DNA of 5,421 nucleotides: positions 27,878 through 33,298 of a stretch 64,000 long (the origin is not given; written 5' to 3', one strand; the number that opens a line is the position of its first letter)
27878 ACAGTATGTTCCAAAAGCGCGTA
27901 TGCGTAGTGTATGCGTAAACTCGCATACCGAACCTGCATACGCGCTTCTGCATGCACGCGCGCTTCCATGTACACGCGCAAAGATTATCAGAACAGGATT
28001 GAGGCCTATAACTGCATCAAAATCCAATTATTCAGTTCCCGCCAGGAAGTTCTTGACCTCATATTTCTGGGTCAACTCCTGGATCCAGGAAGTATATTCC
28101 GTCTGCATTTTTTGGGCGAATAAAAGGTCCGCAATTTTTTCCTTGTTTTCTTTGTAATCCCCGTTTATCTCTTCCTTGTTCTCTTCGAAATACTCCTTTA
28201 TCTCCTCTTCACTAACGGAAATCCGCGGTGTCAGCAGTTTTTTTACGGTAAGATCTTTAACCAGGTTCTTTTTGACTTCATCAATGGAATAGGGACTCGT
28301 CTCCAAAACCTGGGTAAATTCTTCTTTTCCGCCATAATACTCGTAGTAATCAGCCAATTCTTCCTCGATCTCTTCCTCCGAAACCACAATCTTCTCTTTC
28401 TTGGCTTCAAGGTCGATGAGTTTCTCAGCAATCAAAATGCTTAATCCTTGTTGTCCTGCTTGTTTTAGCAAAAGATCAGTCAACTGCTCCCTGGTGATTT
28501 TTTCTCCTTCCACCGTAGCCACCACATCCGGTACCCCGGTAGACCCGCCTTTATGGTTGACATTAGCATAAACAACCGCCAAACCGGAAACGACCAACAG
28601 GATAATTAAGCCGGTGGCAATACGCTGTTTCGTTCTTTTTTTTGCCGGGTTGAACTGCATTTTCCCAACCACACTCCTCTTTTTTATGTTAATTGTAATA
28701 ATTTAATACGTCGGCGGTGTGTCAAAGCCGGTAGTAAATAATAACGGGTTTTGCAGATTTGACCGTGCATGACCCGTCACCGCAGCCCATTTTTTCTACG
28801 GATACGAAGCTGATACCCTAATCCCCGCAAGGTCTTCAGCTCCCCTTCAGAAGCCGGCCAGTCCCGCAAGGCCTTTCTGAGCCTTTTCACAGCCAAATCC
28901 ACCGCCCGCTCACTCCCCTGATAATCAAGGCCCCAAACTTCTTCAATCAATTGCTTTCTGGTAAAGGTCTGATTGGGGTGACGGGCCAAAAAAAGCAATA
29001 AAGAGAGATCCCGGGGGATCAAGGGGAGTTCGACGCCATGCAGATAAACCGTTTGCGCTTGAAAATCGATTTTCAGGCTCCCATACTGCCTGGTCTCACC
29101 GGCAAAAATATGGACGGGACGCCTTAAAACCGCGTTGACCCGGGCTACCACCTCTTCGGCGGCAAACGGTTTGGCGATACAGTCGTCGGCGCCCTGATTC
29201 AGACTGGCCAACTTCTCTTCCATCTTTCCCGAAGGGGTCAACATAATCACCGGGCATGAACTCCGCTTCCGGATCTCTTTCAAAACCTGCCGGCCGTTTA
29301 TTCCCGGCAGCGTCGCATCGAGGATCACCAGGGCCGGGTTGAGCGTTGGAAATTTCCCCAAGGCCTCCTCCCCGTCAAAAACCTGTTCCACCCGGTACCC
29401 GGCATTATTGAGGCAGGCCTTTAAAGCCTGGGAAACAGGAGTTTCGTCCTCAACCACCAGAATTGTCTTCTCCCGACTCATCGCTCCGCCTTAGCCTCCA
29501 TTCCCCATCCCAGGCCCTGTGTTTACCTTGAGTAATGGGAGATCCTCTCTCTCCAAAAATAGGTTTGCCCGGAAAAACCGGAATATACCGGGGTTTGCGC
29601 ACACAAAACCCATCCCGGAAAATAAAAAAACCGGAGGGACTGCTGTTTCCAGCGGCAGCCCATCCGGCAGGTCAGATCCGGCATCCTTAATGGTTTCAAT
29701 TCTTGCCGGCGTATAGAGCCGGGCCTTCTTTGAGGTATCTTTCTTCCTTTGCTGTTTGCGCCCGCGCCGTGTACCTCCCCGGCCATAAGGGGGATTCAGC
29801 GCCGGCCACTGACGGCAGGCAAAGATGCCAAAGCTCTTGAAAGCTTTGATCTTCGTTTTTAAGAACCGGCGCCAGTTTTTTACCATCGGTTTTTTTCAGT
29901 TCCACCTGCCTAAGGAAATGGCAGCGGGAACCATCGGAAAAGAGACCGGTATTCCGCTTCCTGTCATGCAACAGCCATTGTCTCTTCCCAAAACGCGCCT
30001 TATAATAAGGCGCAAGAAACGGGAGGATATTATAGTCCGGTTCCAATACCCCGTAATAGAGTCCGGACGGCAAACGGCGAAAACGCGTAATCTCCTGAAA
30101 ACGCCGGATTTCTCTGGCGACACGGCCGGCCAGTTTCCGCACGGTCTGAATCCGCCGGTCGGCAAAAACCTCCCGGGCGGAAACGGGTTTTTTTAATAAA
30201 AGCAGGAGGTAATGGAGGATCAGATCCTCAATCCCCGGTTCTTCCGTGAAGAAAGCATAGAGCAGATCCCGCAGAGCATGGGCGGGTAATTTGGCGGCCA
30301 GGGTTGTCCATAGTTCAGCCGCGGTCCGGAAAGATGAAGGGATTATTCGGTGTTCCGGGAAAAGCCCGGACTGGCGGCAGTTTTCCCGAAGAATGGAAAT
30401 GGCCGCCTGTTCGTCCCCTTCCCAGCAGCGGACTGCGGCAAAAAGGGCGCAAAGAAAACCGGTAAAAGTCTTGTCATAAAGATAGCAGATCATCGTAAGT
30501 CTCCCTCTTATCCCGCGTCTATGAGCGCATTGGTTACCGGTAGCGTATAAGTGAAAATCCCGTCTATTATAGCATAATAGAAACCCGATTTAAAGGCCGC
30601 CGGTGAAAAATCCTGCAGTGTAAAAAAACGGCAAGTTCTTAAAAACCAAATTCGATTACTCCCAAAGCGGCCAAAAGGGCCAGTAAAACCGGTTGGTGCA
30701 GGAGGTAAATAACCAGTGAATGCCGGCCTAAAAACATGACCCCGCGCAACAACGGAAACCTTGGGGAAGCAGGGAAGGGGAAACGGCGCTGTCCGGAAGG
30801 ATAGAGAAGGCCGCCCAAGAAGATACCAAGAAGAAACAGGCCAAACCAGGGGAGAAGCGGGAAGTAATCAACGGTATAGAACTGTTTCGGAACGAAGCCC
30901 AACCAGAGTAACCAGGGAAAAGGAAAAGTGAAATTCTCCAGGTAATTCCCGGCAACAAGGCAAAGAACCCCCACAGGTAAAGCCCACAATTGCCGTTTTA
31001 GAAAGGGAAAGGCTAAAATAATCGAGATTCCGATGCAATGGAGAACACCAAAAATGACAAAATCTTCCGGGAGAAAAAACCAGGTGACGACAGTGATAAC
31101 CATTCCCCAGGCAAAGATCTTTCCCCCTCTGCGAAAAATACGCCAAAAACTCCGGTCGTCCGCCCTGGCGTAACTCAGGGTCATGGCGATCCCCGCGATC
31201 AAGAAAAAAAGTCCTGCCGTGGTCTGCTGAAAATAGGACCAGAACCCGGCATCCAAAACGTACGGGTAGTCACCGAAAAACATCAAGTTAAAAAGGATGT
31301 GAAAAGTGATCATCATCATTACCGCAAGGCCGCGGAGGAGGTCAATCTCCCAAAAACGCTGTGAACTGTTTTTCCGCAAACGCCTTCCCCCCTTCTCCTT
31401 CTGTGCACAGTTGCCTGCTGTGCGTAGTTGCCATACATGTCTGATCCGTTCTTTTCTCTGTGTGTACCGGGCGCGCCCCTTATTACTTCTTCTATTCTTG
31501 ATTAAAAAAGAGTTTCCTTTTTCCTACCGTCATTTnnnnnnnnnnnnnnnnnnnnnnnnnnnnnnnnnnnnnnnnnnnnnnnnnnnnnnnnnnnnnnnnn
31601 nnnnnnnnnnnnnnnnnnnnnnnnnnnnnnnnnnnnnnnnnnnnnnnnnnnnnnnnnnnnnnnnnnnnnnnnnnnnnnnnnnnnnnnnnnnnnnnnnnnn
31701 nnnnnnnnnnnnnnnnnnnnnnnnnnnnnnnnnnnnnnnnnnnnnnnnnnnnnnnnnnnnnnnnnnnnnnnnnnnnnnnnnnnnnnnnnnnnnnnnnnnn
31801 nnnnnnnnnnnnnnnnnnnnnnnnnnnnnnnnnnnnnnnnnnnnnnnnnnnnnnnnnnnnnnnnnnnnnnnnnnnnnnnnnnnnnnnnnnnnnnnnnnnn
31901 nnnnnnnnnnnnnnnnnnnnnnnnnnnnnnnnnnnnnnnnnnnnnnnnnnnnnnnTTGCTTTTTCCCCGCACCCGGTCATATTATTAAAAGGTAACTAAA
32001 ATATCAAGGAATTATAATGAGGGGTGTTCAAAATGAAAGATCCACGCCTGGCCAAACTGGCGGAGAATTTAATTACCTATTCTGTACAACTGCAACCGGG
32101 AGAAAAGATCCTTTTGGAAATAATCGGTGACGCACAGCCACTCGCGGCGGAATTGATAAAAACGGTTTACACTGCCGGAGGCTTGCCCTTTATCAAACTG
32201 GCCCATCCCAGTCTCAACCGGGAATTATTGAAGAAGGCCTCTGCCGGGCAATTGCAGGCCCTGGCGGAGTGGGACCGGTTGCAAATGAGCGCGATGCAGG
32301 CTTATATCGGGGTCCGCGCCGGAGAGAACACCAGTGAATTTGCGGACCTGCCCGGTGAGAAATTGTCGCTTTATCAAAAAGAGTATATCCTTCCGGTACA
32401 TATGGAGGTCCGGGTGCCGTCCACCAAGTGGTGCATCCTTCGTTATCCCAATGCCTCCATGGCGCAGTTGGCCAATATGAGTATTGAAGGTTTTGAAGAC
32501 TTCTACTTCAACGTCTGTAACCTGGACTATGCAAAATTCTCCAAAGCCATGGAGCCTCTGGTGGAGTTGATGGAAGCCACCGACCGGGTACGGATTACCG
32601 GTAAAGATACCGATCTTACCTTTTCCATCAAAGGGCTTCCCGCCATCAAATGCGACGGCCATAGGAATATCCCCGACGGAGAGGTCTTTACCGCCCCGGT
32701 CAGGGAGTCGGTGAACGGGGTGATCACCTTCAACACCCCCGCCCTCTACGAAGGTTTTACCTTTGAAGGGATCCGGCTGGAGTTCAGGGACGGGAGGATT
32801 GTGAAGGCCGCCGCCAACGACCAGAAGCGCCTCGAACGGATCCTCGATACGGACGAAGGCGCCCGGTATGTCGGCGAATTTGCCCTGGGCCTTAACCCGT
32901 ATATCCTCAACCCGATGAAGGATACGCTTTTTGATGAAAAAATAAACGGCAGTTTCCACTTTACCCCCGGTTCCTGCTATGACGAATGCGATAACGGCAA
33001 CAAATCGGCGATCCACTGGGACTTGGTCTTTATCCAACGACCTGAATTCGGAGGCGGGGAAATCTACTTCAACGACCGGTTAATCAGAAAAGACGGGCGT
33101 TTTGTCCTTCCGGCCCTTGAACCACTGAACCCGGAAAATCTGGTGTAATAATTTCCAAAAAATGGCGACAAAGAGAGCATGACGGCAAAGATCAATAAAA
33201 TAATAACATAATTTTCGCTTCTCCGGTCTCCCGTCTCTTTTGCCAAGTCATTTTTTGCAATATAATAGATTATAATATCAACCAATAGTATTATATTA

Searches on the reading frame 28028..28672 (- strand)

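Call 12: search_protein_families(library=pfam, proteins=[window:28028-28672:-], max_evalue=0.001)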
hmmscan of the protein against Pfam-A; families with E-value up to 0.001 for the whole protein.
window:28028-28672:- (214 aa): 2 families
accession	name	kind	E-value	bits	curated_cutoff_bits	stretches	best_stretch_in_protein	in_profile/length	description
PF13624.11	SurA_N_3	-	2.1e-12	47.6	27.2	1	12-146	7-161/162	SurA-like N-terminal domain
PF13623.11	SurA_N_2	-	5.2e-05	23.6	28.5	0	70-108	83-121/145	SurA-like N-terminal domain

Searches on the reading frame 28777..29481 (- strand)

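Call 12: search_protein_families(library=pfam, proteins=[window:28777-29481:-], max_evalue=0.001)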
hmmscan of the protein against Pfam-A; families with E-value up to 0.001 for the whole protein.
window:28777-29481:- (234 aa): 2 families
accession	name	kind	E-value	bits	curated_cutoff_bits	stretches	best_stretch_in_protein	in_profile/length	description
PF00072.30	Response_reg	-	2.5e-26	92.4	30.2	1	7-115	1-110/111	Response regulator receiver domain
PF00486.34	Trans_reg_C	-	3.5e-21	75.5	26.2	1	151-225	3-77/77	Transcriptional regulatory protein, C terminal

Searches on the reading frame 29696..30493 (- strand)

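Call 12: search_protein_families(library=pfam, proteins=[window:29696-30493:-], max_evalue=0.001)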
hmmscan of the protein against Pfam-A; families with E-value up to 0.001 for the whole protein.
window:29696-30493:- (265 aa): 1 family
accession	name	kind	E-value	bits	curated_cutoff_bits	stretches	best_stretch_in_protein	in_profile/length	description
PF13566.11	DUF4130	-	1.1e-24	87.6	27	1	87-223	2-115/146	Domain of unknown function (DUF4130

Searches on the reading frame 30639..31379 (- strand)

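Call 12: search_protein_families(library=pfam, proteins=[window:30639-31379:-], max_evalue=0.001)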
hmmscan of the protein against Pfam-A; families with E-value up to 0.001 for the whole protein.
window:30639-31379:- (246 aa): 2 families
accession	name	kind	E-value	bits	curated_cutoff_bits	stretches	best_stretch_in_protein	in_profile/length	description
PF07786.18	HGSNAT_cat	-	3.1e-76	256.2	22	1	8-230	1-222/222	Heparan-alpha-glucosaminide N-acetyltransferase, catalytic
PF01757.29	Acyl_transf_3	-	1.6e-08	34.4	31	1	11-210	3-215/326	Acyltransferase domain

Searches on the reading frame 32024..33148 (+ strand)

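Call 13: search_protein_families(library=pfam, proteins=[window:32024-33148:+], max_evalue=0.001)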
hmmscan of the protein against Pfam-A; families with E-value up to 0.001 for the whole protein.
window:32024-33148:+ (374 aa): 1 family
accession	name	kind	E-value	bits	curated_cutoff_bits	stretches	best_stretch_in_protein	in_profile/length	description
PF02073.20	Peptidase_M29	-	1.7e-56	192.3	27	1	6-335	2-380/406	Thermophilic metalloprotease (M29)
